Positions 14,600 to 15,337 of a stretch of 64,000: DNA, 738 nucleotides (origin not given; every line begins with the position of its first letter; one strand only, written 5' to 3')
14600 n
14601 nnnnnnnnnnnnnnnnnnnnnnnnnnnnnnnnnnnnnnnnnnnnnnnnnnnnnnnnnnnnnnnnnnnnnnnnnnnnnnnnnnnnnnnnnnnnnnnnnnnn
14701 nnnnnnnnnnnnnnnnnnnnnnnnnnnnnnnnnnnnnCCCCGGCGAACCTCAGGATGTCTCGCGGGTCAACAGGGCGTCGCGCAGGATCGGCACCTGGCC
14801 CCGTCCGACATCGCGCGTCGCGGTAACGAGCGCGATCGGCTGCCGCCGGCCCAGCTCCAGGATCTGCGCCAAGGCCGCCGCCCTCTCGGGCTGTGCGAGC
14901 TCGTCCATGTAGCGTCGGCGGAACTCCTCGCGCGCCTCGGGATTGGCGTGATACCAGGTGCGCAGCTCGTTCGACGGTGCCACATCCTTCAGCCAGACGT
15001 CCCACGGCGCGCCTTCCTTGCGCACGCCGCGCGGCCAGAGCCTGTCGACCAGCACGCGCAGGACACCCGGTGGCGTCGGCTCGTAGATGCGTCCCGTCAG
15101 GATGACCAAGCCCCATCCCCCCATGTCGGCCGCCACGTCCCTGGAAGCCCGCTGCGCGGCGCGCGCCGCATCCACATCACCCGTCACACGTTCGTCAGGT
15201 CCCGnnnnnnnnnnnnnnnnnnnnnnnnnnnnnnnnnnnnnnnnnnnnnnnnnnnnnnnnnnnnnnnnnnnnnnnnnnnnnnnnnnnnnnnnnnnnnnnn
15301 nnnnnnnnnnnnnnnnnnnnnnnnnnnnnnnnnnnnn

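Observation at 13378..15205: Stand-alone radical SAM/SPASM enzyme and a DUF488 gene inserted into the conserved rel-dtd neighbourhood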

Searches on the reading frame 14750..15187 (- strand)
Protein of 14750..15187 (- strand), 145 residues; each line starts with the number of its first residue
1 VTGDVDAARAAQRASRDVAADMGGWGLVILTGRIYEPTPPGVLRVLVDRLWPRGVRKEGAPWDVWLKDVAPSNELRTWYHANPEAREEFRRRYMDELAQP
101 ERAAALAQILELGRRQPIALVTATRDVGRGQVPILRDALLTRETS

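Call 3: search_protein_families(library=ncbifam, proteins=[window:14750-15187:-], max_evalue=0.001)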
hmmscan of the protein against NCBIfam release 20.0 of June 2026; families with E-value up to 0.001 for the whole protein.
window:14750-15187:- (145 aa): 0 families

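Call 4: search_protein_families(library=pfam, proteins=[window:14750-15187:-], max_evalue=0.01)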
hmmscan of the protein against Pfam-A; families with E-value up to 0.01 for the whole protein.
window:14750-15187:- (145 aa): 4 families
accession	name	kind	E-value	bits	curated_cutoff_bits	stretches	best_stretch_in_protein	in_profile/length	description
PF22752.1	DUF488-N3i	-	1.2e-29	103.9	27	1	31-142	4-114/131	Inactive DUF488-N3 subclade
PF04343.18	DUF488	-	2.8e-26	93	22.2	1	33-139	4-121/121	Domain of unknown function DUF488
PF22751.1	DUF488-N3a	-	6.7e-21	75.2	27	1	33-142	5-117/118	Active DUF488-N3 subclade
PF10910.14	Phage_gene29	-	0.0061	17.2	29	1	30-117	27-117/124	Phage gene 29 protein family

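Call 47: find_homologous_proteins(query=window:14750-15118:-, max_evalue=0.00001)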
Query window:14750-15118:- (122 aa): 7972 proteins with E <= 0.00001 among 8000 candidates; the best 120 are listed.
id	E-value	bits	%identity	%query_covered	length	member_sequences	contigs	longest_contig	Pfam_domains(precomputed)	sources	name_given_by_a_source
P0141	5.4e-73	261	98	100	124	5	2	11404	PF22752.2,PF04343.19,PF22751.2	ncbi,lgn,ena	-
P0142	4.8e-66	239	89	100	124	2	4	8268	PF22752.2,PF04343.19,PF22751.2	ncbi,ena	-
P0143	9.0e-46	173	68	93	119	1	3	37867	PF22752.2,PF04343.19,PF22751.2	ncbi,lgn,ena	-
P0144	1.5e-45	173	68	96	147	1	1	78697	PF22752.2,PF04343.19,PF22751.2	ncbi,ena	-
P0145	7.8e-44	167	67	92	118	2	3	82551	PF22752.2,PF04343.19,PF22751.2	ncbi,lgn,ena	-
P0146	6.7e-43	164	66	94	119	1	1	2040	PF22752.2,PF04343.19,PF22751.2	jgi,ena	jgi:uncharacterized protein YeaO (DUF488 family)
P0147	8.4e-43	164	65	92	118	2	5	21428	PF22752.2,PF04343.19,PF22751.2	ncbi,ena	-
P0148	2.3e-42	162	65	93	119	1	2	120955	PF22752.2,PF04343.19,PF22751.2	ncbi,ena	-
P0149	6.1e-41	158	62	93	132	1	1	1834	PF22752.2,PF04343.19,PF22751.2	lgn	-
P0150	2.6e-40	156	59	95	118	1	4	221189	PF22752.2,PF04343.19,PF22751.2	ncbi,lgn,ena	-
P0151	2.3e-39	152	63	91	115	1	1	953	PF22752.2,PF04343.19,PF22751.2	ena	-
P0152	1.6e-38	150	62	93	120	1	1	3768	PF22752.2,PF04343.19,PF22751.2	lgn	-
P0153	2.6e-38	149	60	95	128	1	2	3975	PF22752.2,PF04343.19,PF22751.2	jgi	jgi:uncharacterized protein YeaO (DUF488 family)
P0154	1.5e-37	147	61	93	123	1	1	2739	PF22752.2,PF04343.19,PF22751.2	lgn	-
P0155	1.2e-36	144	61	90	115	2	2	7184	PF22752.2,PF04343.19,PF22751.2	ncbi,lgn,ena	-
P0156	1.4e-36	143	60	87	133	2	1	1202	PF22752.2,PF04343.19,PF22751.2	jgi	jgi:uncharacterized protein YeaO (DUF488 family)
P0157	6.8e-36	141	58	95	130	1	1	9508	PF22752.2,PF04343.19,PF22751.2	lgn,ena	-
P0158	1.7e-33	134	58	94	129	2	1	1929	PF22752.2,PF04343.19,PF22751.2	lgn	-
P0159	1.7e-33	134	56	93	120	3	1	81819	PF22752.2,PF04343.19,PF22751.2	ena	-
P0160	5.0e-33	132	57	91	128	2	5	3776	PF22752.2,PF04343.19,PF22751.2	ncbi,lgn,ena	-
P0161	5.7e-33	132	59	93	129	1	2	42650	PF22752.2,PF04343.19,PF22751.2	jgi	jgi:uncharacterized protein YeaO (DUF488 family)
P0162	5.0e-32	129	58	89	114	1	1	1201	PF22752.2,PF04343.19,PF22751.2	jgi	jgi:uncharacterized protein YeaO (DUF488 family)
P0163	6.4e-32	128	64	80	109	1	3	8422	PF22752.2,PF04343.19,PF22751.2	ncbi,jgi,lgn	jgi:uncharacterized protein YeaO (DUF488 family)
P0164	1.8e-31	127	61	85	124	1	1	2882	PF22752.2,PF04343.19,PF22751.2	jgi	-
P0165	3.1e-31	126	60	85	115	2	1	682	PF22752.2,PF04343.19,PF22751.2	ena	-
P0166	5.5e-31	125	55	95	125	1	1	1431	PF22752.2,PF04343.19,PF22751.2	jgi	jgi:uncharacterized protein YeaO (DUF488 family)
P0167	1.0e-30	125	57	93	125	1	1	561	PF22752.2,PF04343.19,PF22751.2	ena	-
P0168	1.1e-30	124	55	93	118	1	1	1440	PF22752.2,PF04343.19,PF22751.2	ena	-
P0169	1.3e-30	124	55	98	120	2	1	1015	PF22752.2,PF04343.19,PF22751.2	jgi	jgi:uncharacterized protein YeaO (DUF488 family)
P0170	1.6e-30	124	53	88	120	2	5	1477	PF22752.2,PF04343.19,PF22751.2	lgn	-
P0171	1.8e-30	124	53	88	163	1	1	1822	PF22752.2,PF04343.19,PF22751.2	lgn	-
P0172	2.4e-30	123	54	95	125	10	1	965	PF22752.2,PF04343.19,PF22751.2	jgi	jgi:uncharacterized protein YeaO (DUF488 family)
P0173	2.7e-30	123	57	93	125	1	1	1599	PF22752.2,PF04343.19,PF22751.2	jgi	jgi:uncharacterized protein YeaO (DUF488 family)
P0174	4.2e-30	123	53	95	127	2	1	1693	PF22752.2,PF04343.19,PF22751.2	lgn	-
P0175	4.8e-30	122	56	89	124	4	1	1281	PF22752.2,PF04343.19,PF22751.2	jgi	jgi:uncharacterized protein YeaO (DUF488 family)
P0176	7.6e-30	122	56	91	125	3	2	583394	PF22752.2,PF04343.19,PF22751.2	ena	-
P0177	9.4e-30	121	56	88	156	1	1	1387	PF22752.2,PF04343.19,PF22751.2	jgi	jgi:uncharacterized protein YeaO (DUF488 family)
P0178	1.2e-29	121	56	88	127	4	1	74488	PF22752.2,PF04343.19,PF22751.2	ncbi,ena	-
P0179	1.2e-29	121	56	93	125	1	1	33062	PF22752.2,PF04343.19,PF22751.2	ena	-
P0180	1.3e-29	121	55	93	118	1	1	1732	PF22752.2,PF04343.19,PF22751.2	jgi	jgi:uncharacterized protein YeaO (DUF488 family)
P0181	1.3e-29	121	54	91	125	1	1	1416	PF22752.2,PF04343.19,PF22751.2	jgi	jgi:uncharacterized protein YeaO (DUF488 family)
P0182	1.4e-29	121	54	98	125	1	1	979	PF22752.2,PF04343.19,PF22751.2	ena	-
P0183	3.3e-29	120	53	93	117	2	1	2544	PF22752.2,PF04343.19,PF22751.2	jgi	jgi:uncharacterized protein YeaO (DUF488 family)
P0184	3.7e-29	120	53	90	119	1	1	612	PF22752.2,PF04343.19,PF22751.2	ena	-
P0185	4.1e-29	119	56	88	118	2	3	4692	PF22752.2,PF04343.19,PF22751.2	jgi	jgi:uncharacterized protein YeaO (DUF488 family)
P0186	4.8e-29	119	56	84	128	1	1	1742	PF22752.2,PF04343.19,PF22751.2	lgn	-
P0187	5.4e-29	119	52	92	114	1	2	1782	PF22752.2,PF04343.19,PF22751.2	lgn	-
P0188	6.0e-29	119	56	93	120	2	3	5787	PF22752.2,PF04343.19,PF22751.2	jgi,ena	jgi:uncharacterized protein YeaO (DUF488 family)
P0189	6.5e-29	119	54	93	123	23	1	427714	PF22752.2,PF04343.19,PF22751.2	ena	-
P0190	6.5e-29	119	53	91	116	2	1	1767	PF22752.2,PF04343.19,PF22751.2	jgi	jgi:uncharacterized protein YeaO (DUF488 family)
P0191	7.0e-29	119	57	90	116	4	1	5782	PF22752.2,PF04343.19,PF22751.2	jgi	jgi:uncharacterized protein YeaO (DUF488 family)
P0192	8.4e-29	118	54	91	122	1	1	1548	PF22752.2,PF04343.19,PF22751.2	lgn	-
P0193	1.2e-28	118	57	92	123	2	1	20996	PF22752.2,PF04343.19,PF22751.2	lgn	-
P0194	1.6e-28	117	55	92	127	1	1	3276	PF22752.2,PF04343.19,PF22751.2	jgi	jgi:uncharacterized protein YeaO (DUF488 family)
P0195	1.7e-28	117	55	90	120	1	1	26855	PF22752.2,PF04343.19,PF22751.2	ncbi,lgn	ncbi:MAG TPA: DUF488 family protein [Trebonia sp.]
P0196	1.8e-28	117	55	90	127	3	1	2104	PF22752.2,PF04343.19,PF22751.2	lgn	-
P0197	1.9e-28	117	54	91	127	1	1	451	PF22752.2,PF04343.19,PF22751.2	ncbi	-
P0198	1.9e-28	117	54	93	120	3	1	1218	PF22752.2,PF04343.19,PF22751.2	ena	-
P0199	1.9e-28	117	53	91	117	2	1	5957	PF22752.2,PF04343.19,PF22751.2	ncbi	-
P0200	2.0e-28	117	58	81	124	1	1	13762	PF22752.2,PF04343.19,PF22751.2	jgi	jgi:uncharacterized protein YeaO (DUF488 family)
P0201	2.0e-28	117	59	75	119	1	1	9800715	PF22752.2,PF04343.19,PF22751.2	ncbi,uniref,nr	ncbi:uncharacterized protein YeaO (DUF488 family) [Actinocorallia herbida]|uniref:Uncharacterized pr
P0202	2.0e-28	117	54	93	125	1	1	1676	PF22752.2,PF04343.19,PF22751.2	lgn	-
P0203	2.0e-28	117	56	88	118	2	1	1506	PF22752.2,PF04343.19,PF22751.2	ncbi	-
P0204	2.1e-28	117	54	98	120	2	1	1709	PF22752.2,PF04343.19,PF22751.2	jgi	jgi:uncharacterized protein YeaO (DUF488 family)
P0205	2.2e-28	117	54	93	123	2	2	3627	PF22752.2,PF04343.19,PF22751.2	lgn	-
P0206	2.7e-28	117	55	91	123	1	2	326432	PF22752.2,PF04343.19,PF22751.2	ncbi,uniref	ncbi:DUF488 domain-containing protein [Streptomyces sp. TR06-5]|uniref:DUF488 domain-containing prot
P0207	2.8e-28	117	56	84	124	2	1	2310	PF22752.2,PF04343.19,PF22751.2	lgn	-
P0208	3.0e-28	117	54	84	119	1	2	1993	PF22752.2,PF04343.19,PF22751.2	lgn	-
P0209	3.0e-28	117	57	94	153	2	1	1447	PF22752.2,PF04343.19,PF22751.2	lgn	-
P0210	3.1e-28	117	55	88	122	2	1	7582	PF22752.2,PF04343.19,PF22751.2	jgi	jgi:uncharacterized protein YeaO (DUF488 family)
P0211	3.4e-28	116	54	93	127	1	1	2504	PF22752.2,PF04343.19,PF22751.2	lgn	-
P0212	3.4e-28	116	58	75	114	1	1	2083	PF22752.2,PF04343.19,PF22751.2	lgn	-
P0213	3.5e-28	116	53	93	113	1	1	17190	PF22752.2,PF04343.19,PF22751.2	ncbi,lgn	-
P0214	3.6e-28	116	50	93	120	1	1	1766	PF22752.2,PF04343.19,PF22751.2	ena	-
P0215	3.6e-28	116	59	91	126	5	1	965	PF22752.2,PF04343.19,PF22751.2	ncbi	-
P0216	4.1e-28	116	53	93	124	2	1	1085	PF22752.2,PF04343.19,PF22751.2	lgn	-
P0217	4.7e-28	116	54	88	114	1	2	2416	PF22752.2,PF04343.19,PF22751.2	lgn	-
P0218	5.6e-28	116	56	88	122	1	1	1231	PF22752.2,PF04343.19,PF22751.2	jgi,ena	jgi:uncharacterized protein YeaO (DUF488 family)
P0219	8.4e-28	115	56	91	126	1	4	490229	PF22752.2,PF04343.19,PF22751.2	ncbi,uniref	ncbi:DUF488 domain-containing protein [Streptomyces sp. NPDC059176]|uniref:DUF488 domain-containing 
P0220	8.5e-28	115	51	98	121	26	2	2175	PF22752.2,PF04343.19,PF22751.2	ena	-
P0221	8.5e-28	115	56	88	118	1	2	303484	PF22752.2,PF04343.19,PF22751.2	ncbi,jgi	ncbi:MAG TPA: DUF488 family protein [Streptosporangiaceae bacterium]|jgi:uncharacterized protein Yea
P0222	8.5e-28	115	54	91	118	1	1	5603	PF22752.2,PF04343.19,PF22751.2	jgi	jgi:uncharacterized protein YeaO (DUF488 family)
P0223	8.7e-28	115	54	88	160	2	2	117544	PF22752.2,PF04343.19,PF22751.2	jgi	jgi:uncharacterized protein YeaO (DUF488 family)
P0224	9.1e-28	115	51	92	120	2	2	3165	PF22752.2,PF04343.19,PF22751.2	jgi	jgi:uncharacterized protein YeaO (DUF488 family)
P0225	9.5e-28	115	54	91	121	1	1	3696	PF22752.2,PF04343.19,PF22751.2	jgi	jgi:uncharacterized protein YeaO (DUF488 family)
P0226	1.0e-27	115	54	88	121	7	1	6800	PF22752.2,PF04343.19,PF22751.2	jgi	jgi:uncharacterized protein YeaO (DUF488 family)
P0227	1.0e-27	115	59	84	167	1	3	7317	PF22752.2,PF04343.19,PF22751.2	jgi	jgi:uncharacterized protein YeaO (DUF488 family)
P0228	1.1e-27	115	49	93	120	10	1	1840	PF22752.2,PF04343.19,PF22751.2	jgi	jgi:uncharacterized protein YeaO (DUF488 family)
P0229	1.1e-27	115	56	88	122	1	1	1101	PF22752.2,PF04343.19,PF22751.2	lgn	-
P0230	1.3e-27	115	52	90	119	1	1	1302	PF22752.2,PF04343.19,PF22751.2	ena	-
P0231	1.3e-27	115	52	91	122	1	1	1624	PF22752.2,PF04343.19,PF22751.2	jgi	jgi:uncharacterized protein YeaO (DUF488 family)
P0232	1.4e-27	114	61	68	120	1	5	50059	PF22752.2,PF04343.19,PF22751.2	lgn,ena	-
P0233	1.4e-27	114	52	92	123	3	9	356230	PF22752.2,PF04343.19,PF22751.2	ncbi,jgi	jgi:uncharacterized protein YeaO (DUF488 family)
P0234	1.5e-27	114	54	93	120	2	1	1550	PF22752.2,PF04343.19,PF22751.2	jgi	-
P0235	1.5e-27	114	55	88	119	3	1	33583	PF22752.2,PF04343.19,PF22751.2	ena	-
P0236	1.6e-27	114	51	92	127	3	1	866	PF22752.2,PF04343.19,PF22751.2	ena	-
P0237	1.7e-27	114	54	88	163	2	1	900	PF22752.2,PF04343.19,PF22751.2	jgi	-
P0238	1.8e-27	114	54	93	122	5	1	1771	PF22752.2,PF04343.19,PF22751.2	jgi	jgi:uncharacterized protein YeaO (DUF488 family)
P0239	1.8e-27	114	51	91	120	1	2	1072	PF22752.2,PF04343.19,PF22751.2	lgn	-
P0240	1.8e-27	114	55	93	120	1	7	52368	PF22752.2,PF04343.19,PF22751.2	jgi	jgi:uncharacterized protein YeaO (DUF488 family)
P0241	1.8e-27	114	54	88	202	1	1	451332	PF22752.2,PF04343.19,PF22751.2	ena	-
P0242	2.0e-27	114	53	90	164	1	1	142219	PF22752.2,PF04343.19,PF22751.2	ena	-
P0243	2.0e-27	114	49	91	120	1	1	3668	PF22752.2,PF04343.19,PF22751.2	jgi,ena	-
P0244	2.1e-27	114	54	91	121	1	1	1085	PF22752.2,PF04343.19,PF22751.2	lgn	-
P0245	2.1e-27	114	52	92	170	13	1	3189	PF22752.2,PF04343.19,PF22751.2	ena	-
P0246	2.2e-27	114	53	88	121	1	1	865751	PF22752.2,PF04343.19,PF22751.2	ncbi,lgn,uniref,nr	ncbi:DUF488 domain-containing protein [Mycobacterium sp. RTGN5]|uniref:DUF488 domain-containing prot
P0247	2.3e-27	114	55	88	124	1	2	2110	PF22752.2,PF04343.19,PF22751.2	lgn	-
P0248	2.3e-27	114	51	93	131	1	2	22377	PF22752.2,PF04343.19,PF22751.2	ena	-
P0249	2.4e-27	114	55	88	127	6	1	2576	PF22752.2,PF04343.19,PF22751.2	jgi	jgi:uncharacterized protein YeaO (DUF488 family)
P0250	2.4e-27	114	52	98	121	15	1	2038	PF22752.2,PF04343.19,PF22751.2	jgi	-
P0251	2.4e-27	114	53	98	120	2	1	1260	PF22752.2,PF04343.19,PF22751.2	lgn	-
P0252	2.6e-27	114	55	88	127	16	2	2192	PF22752.2,PF04343.19,PF22751.2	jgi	jgi:uncharacterized protein YeaO (DUF488 family)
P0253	2.6e-27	114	52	92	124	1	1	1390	PF22752.2,PF04343.19,PF22751.2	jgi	jgi:uncharacterized protein YeaO (DUF488 family)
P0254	2.7e-27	113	55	88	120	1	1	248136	PF22752.2,PF04343.19,PF22751.2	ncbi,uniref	ncbi:DUF488 family protein [Sphaerisporangium sp. NPDC088356]|uniref:DUF488 domain-containing protei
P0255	2.7e-27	113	56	92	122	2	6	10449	PF22752.2,PF04343.19,PF22751.2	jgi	jgi:uncharacterized protein YeaO (DUF488 family)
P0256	2.9e-27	113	55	88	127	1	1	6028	PF22752.2,PF04343.19,PF22751.2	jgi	jgi:uncharacterized protein YeaO (DUF488 family)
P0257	2.9e-27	113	49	91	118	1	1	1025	PF22752.2,PF04343.19,PF22751.2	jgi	jgi:uncharacterized protein YeaO (DUF488 family)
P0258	3.0e-27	113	52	88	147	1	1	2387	PF22752.2,PF04343.19,PF22751.2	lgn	-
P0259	3.0e-27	113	51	91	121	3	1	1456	PF22752.2,PF04343.19,PF22751.2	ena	-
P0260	3.1e-27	113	55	88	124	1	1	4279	PF22752.2,PF04343.19,PF22751.2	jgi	jgi:uncharacterized protein YeaO (DUF488 family)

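Call 48: find_encoding_contigs(protein=P0148, flank=6000, max_places=2)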
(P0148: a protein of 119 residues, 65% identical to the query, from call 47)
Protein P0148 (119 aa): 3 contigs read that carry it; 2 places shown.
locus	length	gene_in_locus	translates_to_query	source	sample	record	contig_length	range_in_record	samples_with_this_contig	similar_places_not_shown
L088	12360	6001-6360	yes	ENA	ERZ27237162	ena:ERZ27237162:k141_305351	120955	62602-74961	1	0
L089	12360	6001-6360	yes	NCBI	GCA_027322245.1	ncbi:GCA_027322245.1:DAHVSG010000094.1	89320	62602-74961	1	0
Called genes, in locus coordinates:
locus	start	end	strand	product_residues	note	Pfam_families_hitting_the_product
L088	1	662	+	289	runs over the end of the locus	PF01545:Cation_efflux, PF16916:ZT_dimer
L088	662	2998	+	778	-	PF01368:DHH, PF02272:DHHA1, PF17768:RecJ_OB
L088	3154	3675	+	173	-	PF00156:Pribosyltran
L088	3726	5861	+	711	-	PF13328:HD_4, PF01966:HD, PF04607:RelA_SpoT, PF02824:TGS, PF19296:RelA_AH, PF28438:RelA_RIS, PF01842:ACT (weak), PF13291:ACT_4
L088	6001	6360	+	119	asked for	PF04343:DUF488, PF22751:DUF488-N3a, PF22752:DUF488-N3i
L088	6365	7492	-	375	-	PF13186:SPASM (faint), PF04055:Radical_SAM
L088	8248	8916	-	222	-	PF12697:Abhydrolase_6, PF00561:Abhydrolase_1 (faint), PF12146:Hydrolase_4 (weak)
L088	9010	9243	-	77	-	-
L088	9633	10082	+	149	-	PF02580:Tyr_Deacylase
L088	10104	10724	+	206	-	PF23023:Anti-Pycsar_Apyc1 (weak), PF00753:Lactamase_B, PF12706:Lactamase_B_2 (weak)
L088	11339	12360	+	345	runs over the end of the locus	PF00596:Aldolase_II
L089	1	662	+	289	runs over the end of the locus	PF01545:Cation_efflux, PF16916:ZT_dimer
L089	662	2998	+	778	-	PF01368:DHH, PF02272:DHHA1, PF17768:RecJ_OB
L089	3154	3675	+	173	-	PF00156:Pribosyltran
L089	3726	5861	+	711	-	PF13328:HD_4, PF01966:HD, PF04607:RelA_SpoT, PF02824:TGS, PF19296:RelA_AH, PF28438:RelA_RIS, PF01842:ACT (weak), PF13291:ACT_4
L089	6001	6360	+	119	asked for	PF04343:DUF488, PF22751:DUF488-N3a, PF22752:DUF488-N3i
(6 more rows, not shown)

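Call 49: find_encoding_contigs(protein=P0150, flank=6000, max_places=2)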
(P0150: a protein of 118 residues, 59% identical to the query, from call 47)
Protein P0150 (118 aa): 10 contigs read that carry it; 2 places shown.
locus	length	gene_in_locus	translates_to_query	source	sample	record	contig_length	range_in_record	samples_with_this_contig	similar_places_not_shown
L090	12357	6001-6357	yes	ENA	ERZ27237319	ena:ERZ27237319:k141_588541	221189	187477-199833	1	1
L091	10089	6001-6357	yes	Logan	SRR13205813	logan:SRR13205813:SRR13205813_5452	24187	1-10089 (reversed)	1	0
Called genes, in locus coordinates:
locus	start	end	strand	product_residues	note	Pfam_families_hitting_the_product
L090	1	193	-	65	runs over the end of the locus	-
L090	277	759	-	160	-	PF02627:CMD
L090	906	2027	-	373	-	PF00578:AhpC-TSA, PF02630:SCO1-SenC, PF08534:Redoxin (weak)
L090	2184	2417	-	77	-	PF10006:DUF2249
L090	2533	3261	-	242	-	PF01814:Hemerythrin, PF10006:DUF2249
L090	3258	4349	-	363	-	PF01656:CbiA, PF02374:ArsA_ATPase (weak), PF09140:MipZ (weak), PF10609:ParA, PF13614:AAA_31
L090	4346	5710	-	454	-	-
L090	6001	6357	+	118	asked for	PF04343:DUF488, PF22751:DUF488-N3a, PF22752:DUF488-N3i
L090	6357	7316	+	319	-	PF00730:HhH-GPD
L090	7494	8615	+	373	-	PF13186:SPASM (faint), PF04055:Radical_SAM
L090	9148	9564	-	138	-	PF01850:PIN, PF13470:PIN_3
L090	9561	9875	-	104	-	PF02604:PhdYeFM_antitox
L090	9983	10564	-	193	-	PF08534:Redoxin, PF00578:AhpC-TSA (weak)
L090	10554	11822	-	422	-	PF00999:Na_H_Exchanger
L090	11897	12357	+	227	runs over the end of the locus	PF21948:LplA-B_cat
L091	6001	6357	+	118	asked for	PF04343:DUF488, PF22751:DUF488-N3a, PF22752:DUF488-N3i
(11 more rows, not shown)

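Call 50: find_encoding_contigs(protein=P0143, flank=6000, max_places=2)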
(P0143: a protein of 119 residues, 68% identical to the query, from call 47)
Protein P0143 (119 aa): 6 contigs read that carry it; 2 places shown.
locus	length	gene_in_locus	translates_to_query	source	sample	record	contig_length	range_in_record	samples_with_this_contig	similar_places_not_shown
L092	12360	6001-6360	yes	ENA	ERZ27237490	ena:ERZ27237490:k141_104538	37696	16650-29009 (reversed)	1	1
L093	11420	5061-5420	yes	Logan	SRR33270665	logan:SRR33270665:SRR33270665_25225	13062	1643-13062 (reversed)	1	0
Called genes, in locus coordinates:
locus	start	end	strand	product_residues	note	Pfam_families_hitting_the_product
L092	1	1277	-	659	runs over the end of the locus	PF00115:COX1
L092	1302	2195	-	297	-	PF02790:COX2_TM (weak), PF00116:COX2 (weak)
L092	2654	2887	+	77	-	PF10006:DUF2249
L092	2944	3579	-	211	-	PF00925:GTP_cyclohydro2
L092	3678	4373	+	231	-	PF01978:TrmB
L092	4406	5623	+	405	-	PF07992:Pyr_redox_2, PF00070:Pyr_redox, PF14721:AIF_C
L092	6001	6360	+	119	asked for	PF04343:DUF488, PF22751:DUF488-N3a, PF22752:DUF488-N3i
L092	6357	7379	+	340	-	PF00730:HhH-GPD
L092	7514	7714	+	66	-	-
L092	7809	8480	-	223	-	PF00027:cNMP_binding, PF13545:HTH_Crp_2, PF00325:Crp (weak)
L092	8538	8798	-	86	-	PF12837:Fer4_6 (faint), PF13237:Fer4_10 (faint), PF14697:Fer4_21 (faint), PF12838:Fer4_7, PF13187:Fer4_9 (faint), PF13484:Fer4_16 (faint), PF00037:Fer4, PF12797:Fer4_2 (weak)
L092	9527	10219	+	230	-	PF01814:Hemerythrin, PF10006:DUF2249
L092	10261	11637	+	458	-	PF00115:COX1 (faint)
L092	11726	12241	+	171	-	PF10006:DUF2249, PF01206:TusA, PF10006:DUF2249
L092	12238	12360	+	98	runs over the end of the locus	PF01883:FeS_assembly_P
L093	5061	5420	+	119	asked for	PF04343:DUF488, PF22751:DUF488-N3a, PF22752:DUF488-N3i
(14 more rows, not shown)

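Call 61: search_protein_families(library=ncbifam, proteins=[L092:7809-8480:-, L090:6357-7316:+], max_evalue=0.00001)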
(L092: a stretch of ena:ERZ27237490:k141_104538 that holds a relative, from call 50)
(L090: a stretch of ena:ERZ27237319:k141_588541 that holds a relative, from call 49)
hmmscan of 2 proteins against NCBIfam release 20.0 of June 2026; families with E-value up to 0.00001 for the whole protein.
L092:7809-8480:- (223 aa): 10 families
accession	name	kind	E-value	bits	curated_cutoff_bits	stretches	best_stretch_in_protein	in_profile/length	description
NF006901.0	PRK09392.1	equivalog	6.3e-11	42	211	1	4-220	7-221/236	transcriptional activator FtrB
NF058543.1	ActPatMycb56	equivalog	1.4e-09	37.3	460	1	11-132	3-122/317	acetyltransferase Pat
NF008732.0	PRK11753.1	equivalog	2.7e-09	36.8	266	1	30-210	26-210/214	cAMP-activated global transcriptional regulator CRP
NF045989.1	TransRegFnrLRhodb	equivalog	7.8e-09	35.1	300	1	32-220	41-235/245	transcriptional regulator FnrL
NF050806.1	TransRegFixKCaul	equivalog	2.6e-08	33.3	300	1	19-220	15-214/215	transcriptional regulator FixK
NF041163.2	encap_f2b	equivalog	1e-07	31.5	400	1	2-121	69-190/450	family 2B encapsulin nanocompartment shell protein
NF052518.1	TransRegLdrP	equivalog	2.4e-07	31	300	1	31-221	3-189/195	transcriptional regulator LdrP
TIGR03697.1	NtcA_cyano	equivalog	6.2e-07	29.4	244.95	1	37-213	3-185/193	global nitrogen regulator NtcA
NF010499.0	PRK13918.1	equivalog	2.8e-06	27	274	1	35-222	20-203/205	CRP/FNR family transcriptional regulator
NF008365.0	PRK11161.1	subfamily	4.9e-06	26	228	0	32-221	52-244/250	fumarate/nitrate reduction transcriptional regulator Fnr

L090:6357-7316:+ (319 aa): 1 family
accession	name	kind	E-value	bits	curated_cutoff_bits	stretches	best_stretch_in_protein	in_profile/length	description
NF007641.0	PRK10308.1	equivalog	4.9e-14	52.6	229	1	116-298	103-275/285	DNA-3-methyladenine glycosylase 2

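Call 77: find_encoding_contigs(protein=P0159, flank=6000, max_places=1)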
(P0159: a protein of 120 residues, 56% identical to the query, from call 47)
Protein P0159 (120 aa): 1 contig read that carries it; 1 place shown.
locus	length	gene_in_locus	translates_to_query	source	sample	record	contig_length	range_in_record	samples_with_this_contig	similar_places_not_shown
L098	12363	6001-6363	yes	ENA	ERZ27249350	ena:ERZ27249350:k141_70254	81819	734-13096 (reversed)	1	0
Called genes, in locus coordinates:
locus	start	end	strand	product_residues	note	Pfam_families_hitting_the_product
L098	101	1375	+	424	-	PF05977:MFS_3, PF13347:MFS_2 (weak), PF07690:MFS_1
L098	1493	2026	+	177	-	PF00300:His_Phos_1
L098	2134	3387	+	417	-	PF01979:Amidohydro_1, PF07969:Amidohydro_3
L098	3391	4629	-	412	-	PF02073:Peptidase_M29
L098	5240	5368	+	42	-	-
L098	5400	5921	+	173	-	PF12802:MarR_2, PF01047:MarR (weak), PF13463:HTH_27 (weak)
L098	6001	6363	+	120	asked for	PF04343:DUF488, PF22752:DUF488-N3i, PF22751:DUF488-N3a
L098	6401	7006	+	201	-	PF00857:Isochorismatase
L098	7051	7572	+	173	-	PF10706:Aminoglyc_resit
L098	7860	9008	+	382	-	PF01547:SBP_bac_1, PF13531:SBP_bac_11, PF13416:SBP_bac_8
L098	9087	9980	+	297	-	PF00528:BPD_transp_1 (weak)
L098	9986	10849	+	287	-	PF00528:BPD_transp_1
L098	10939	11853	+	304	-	PF03009:GDPD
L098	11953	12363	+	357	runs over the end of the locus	PF00005:ABC_tran, PF13304:AAA_21 (faint), PF08402:TOBE_2 (weak)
